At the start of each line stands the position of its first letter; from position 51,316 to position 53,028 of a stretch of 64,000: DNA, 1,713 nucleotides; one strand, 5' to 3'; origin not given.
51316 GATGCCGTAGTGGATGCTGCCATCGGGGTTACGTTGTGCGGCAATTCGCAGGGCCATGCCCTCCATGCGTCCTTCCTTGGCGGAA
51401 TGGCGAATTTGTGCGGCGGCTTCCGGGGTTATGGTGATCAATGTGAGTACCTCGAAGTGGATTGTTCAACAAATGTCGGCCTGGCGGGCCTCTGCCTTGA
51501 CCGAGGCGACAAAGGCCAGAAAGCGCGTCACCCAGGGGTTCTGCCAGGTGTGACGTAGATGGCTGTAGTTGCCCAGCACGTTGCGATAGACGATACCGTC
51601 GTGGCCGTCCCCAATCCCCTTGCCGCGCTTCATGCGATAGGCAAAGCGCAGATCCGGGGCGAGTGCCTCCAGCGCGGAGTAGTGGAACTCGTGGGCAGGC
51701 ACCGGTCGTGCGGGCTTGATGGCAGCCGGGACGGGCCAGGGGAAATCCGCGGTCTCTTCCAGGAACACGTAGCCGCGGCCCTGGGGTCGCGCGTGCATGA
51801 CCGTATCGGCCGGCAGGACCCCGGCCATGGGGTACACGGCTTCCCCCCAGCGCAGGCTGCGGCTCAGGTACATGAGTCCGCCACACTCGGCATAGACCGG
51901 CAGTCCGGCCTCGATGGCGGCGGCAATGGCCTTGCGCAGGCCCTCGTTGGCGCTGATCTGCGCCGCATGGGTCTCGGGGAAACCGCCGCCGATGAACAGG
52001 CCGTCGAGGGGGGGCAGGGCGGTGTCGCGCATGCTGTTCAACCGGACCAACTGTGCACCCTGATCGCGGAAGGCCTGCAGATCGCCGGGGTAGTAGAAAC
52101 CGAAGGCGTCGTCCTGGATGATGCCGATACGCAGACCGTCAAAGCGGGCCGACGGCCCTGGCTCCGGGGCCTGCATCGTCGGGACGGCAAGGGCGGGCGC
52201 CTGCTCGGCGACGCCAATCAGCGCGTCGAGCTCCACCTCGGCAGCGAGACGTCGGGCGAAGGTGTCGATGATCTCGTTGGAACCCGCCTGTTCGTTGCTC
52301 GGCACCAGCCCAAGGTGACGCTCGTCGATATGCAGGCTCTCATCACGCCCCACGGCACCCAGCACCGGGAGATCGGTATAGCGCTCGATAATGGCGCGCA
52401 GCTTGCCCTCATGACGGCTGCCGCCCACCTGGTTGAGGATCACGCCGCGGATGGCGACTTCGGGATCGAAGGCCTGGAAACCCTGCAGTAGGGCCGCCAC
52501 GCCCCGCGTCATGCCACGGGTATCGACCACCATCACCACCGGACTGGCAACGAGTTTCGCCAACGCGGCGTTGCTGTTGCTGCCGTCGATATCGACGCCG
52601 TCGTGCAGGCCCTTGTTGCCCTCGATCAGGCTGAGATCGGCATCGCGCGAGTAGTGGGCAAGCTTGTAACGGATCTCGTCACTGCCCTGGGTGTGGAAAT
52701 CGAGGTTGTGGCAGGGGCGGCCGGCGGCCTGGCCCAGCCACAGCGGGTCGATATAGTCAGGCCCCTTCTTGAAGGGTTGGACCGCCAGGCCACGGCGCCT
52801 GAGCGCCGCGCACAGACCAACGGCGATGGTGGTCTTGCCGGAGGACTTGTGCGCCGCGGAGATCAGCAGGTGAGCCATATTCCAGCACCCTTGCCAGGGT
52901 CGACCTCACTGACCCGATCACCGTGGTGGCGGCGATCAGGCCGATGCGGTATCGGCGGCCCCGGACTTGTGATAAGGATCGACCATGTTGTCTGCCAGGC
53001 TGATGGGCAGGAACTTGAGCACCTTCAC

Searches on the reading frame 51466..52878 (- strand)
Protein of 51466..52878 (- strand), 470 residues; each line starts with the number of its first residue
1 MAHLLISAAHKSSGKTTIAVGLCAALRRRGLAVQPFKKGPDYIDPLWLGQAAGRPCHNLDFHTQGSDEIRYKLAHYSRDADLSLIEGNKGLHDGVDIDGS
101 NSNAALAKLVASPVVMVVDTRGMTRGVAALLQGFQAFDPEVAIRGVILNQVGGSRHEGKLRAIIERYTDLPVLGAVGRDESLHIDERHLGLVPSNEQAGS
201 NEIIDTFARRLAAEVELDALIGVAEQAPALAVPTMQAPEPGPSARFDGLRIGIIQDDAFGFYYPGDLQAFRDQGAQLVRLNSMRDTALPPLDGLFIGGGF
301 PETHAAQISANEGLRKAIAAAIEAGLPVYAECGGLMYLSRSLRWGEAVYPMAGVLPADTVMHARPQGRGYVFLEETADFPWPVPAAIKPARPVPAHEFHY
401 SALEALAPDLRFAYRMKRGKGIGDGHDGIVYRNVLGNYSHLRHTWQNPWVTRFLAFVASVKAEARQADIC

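Call 4: search_protein_families(library=pfam, proteins=[window:51466-52878:-])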
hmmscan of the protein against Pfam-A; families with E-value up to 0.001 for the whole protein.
window:51466-52878:- (470 aa): 3 families
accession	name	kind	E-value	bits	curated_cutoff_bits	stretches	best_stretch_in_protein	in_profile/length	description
PF07685.20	GATase_3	-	2e-35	122.6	27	1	250-441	1-189/196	CobB/CobQ-like glutamine amidotransferase domain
PF01656.29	CbiA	-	4.1e-16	59.5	25.4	1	13-188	10-122/125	CobQ/CobB/MinD/ParA nucleotide binding domain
PF13500.12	AAA_26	-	2.3e-14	54.2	27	1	74-182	93-194/198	AAA domain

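Call 5: search_protein_families(library=ncbifam, proteins=[window:51466-52878:-], max_evalue=0.001)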
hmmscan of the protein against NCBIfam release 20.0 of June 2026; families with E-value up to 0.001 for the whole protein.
window:51466-52878:- (470 aa): 9 families
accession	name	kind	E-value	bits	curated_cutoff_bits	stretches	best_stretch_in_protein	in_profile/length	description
NF033195.1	F430_CfbB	exception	2.1e-124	415.8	560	1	4-446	2-442/451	Ni-sirohydrochlorin a,c-diamide synthase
TIGR00379.1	cobB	subfamily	3.5e-122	408.5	261.4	1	6-454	4-444/449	cobyrinic/hydrogenobyrinic acid a,c-diamide synthase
NF002204.1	PRK01077.1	equivalog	6.2e-122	407.5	254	1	2-441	2-418/420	cobyrinic acid a,c-diamide synthase CobB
NF053748.1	bifunc_CobBC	exception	1.8e-102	344.1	950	1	3-462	3-448/797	bifunctional hydrogenobyrinic acid a,c-diamide synthase/histidinol phosphate aminotransferase CobBC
NF010471.0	PRK13896.1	equivalog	1.8e-78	264.5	693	1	3-442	3-420/433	cobyrinic acid a,c-diamide synthase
NF001989.1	PRK00784.1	equivalog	3.3e-12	45.8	273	1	4-37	3-36/480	cobyric acid synthase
TIGR00313.1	cobQ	equivalog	5.7e-10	38.6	309.9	1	67-200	110-244/477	cobyric acid synthase CobQ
NF052463.1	L2IsogltmlsynGatDStaph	equivalog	4.6e-05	23.3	450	0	276-339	36-99/237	lipid II isoglutaminyl synthase subunit GatD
NF004921.0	PRK06278.1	equivalog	0.00011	21.3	354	1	4-168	242-411/482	cobyrinic acid a,c-diamide synthase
